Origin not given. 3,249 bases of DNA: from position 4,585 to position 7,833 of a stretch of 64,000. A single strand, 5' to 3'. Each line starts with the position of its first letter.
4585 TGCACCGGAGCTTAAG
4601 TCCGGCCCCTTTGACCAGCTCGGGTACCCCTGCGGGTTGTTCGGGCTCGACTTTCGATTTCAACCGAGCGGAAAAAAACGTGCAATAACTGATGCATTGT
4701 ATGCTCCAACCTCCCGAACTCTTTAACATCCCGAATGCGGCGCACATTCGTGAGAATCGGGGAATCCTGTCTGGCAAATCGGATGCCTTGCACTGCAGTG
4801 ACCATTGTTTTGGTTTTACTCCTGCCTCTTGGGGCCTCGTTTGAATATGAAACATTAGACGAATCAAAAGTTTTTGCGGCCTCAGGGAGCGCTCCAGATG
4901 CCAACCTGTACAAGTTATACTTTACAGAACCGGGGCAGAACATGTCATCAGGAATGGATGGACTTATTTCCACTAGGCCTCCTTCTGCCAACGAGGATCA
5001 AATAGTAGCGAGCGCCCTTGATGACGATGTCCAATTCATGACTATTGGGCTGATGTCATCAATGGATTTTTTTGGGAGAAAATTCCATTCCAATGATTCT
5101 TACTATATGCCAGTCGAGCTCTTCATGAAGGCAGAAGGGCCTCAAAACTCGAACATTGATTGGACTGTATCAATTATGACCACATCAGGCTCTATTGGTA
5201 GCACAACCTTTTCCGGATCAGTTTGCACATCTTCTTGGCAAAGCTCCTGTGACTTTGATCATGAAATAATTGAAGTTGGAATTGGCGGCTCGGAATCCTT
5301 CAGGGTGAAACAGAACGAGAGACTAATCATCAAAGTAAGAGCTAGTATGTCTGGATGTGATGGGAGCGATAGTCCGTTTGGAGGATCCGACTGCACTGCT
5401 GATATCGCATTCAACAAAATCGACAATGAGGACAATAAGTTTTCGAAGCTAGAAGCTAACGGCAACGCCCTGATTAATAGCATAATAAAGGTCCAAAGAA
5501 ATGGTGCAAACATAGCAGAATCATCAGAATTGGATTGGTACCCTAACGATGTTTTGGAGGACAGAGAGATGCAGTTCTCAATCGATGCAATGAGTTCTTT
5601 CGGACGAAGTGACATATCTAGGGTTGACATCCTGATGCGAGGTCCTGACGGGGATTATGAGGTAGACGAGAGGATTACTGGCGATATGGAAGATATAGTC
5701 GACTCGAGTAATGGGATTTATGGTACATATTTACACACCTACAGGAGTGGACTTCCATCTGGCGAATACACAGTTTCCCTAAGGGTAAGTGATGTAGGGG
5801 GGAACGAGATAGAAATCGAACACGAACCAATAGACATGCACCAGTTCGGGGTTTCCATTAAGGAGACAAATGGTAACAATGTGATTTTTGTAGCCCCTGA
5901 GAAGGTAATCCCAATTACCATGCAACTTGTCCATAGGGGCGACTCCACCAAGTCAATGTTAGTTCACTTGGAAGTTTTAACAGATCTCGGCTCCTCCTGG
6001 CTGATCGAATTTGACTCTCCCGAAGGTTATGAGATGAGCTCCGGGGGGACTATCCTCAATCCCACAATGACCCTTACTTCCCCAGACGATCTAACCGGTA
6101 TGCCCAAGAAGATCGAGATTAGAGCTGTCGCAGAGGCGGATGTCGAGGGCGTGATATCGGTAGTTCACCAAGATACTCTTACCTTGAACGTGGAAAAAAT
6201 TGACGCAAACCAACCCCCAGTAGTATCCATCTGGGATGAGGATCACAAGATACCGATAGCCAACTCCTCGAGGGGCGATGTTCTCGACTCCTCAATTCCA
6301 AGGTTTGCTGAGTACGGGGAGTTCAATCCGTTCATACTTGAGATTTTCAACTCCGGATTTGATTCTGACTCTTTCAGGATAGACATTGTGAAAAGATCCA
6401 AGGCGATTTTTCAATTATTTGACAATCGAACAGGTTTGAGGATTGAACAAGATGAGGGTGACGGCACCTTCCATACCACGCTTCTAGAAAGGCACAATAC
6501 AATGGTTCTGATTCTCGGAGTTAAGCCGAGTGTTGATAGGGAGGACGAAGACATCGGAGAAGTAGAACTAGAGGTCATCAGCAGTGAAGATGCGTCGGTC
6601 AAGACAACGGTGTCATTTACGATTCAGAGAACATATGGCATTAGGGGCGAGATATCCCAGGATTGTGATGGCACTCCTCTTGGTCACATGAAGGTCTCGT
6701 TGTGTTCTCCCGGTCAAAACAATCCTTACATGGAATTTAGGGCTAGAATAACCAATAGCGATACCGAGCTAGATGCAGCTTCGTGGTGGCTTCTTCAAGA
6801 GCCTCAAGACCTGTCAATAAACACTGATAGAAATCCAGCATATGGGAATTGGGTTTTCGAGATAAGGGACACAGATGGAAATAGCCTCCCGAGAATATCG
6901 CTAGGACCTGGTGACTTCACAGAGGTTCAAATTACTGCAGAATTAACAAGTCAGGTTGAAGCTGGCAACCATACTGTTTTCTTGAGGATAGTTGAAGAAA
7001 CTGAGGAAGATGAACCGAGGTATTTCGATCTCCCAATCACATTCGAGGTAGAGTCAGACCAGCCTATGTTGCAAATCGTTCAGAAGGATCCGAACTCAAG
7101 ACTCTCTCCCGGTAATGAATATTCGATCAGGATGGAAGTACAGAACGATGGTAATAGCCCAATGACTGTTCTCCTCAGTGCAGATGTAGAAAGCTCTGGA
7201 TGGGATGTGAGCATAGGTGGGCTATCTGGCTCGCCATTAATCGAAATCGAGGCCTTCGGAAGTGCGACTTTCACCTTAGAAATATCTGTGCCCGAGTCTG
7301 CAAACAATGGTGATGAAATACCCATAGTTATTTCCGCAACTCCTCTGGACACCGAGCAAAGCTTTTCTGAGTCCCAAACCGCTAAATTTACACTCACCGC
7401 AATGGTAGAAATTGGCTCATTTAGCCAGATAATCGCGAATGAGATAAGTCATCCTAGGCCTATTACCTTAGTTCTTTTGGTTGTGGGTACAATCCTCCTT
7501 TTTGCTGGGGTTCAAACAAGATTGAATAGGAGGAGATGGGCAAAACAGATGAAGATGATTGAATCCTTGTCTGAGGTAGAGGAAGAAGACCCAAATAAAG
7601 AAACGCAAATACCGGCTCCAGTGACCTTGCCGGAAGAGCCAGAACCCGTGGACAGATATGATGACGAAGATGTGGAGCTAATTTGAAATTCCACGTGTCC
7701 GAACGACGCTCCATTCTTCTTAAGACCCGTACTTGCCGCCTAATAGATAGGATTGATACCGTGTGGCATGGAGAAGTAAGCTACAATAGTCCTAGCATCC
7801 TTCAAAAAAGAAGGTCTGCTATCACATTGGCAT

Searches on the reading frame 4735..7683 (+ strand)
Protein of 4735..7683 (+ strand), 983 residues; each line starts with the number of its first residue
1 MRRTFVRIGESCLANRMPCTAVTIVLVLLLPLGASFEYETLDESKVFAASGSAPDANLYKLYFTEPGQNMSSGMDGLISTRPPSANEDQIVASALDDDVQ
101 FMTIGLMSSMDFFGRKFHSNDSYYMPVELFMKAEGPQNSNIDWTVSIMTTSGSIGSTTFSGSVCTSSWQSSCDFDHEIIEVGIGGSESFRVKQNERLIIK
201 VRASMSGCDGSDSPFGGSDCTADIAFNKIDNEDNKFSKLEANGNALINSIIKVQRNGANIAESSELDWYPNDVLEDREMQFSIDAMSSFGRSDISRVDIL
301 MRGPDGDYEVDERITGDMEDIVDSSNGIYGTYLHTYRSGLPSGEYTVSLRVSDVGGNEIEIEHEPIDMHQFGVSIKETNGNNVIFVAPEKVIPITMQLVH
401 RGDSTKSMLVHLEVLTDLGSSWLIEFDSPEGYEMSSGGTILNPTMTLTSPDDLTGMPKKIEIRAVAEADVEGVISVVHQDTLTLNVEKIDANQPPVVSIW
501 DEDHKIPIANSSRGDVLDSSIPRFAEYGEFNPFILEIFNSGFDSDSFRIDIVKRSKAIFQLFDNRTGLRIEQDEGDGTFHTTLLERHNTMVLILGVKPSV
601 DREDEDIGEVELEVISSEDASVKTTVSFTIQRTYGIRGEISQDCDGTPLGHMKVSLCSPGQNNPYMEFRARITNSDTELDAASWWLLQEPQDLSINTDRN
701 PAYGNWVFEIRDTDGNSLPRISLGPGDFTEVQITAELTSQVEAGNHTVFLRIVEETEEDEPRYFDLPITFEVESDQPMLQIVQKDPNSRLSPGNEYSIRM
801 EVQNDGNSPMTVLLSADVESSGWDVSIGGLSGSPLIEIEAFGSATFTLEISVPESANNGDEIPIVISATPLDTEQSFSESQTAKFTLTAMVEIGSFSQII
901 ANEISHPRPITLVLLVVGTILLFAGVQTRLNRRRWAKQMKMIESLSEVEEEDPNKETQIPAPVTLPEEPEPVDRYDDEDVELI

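Call 44: search_protein_families(library=pfam, proteins=[window:4735-7683:+], max_evalue=0.001)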
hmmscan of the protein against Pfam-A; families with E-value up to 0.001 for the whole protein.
window:4735-7683:+ (983 aa): 3 families
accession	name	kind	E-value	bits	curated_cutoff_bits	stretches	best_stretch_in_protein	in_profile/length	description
PF10633.15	NPCBM_assoc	-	0.00026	21.5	24.4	0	791-860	2-68/78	NPCBM-associated, NEW3 domain of alpha-galactosidase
PF11614.14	FixG_C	-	0.00047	20.8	25.6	0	799-886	36-117/119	IG-like fold at C-terminal of FixG, putative oxidoreductase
PF23619.1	Ig_VWA7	-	0.00083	20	27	0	783-874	5-90/104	VWA7 Ig-like domain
